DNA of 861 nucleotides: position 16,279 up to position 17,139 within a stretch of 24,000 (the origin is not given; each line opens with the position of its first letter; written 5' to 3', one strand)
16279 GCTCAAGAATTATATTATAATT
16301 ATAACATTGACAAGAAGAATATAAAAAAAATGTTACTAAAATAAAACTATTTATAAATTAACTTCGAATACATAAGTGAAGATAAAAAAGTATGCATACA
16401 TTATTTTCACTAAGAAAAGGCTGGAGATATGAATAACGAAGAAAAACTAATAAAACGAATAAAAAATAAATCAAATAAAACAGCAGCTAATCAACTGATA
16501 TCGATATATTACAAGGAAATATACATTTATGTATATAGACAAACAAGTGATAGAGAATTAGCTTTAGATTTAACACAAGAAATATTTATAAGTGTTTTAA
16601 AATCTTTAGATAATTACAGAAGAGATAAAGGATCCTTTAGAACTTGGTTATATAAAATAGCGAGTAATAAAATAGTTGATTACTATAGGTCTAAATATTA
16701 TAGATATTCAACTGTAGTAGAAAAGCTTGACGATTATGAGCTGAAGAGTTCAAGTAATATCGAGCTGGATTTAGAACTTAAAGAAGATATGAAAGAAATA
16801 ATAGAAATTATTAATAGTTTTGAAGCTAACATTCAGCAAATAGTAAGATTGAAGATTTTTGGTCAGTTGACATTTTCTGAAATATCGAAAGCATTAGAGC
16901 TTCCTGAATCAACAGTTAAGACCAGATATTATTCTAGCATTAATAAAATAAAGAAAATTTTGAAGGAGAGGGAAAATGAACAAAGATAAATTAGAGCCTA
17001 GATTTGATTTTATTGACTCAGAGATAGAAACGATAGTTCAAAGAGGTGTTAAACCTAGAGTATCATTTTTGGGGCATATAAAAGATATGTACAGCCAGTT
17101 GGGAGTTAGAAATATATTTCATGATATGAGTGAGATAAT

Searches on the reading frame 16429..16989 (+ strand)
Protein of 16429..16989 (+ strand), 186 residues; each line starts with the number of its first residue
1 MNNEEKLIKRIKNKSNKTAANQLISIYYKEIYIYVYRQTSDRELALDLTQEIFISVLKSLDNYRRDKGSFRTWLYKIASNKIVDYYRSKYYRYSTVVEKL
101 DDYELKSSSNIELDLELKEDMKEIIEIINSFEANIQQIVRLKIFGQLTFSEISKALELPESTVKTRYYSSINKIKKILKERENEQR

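Call 11: search_protein_families(library=pfam, proteins=[window:16429-16989:+])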
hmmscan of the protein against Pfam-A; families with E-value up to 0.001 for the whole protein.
window:16429-16989:+ (186 aa): 4 families
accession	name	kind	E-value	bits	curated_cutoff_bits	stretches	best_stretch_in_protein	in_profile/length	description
PF04542.20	Sigma70_r2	-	9.8e-18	64.2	24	1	23-89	1-68/71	Sigma-70 region 2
PF07638.17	Sigma70_ECF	-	6.9e-06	26.5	21.1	1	6-167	6-172/185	ECF sigma factor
PF08281.18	Sigma70_r4_2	-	3.2e-05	23.9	25.7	1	136-168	16-48/54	Sigma-70, region 4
PF04545.22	Sigma70_r4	-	0.0002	21.3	24.1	1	136-176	10-50/50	Sigma-70, region 4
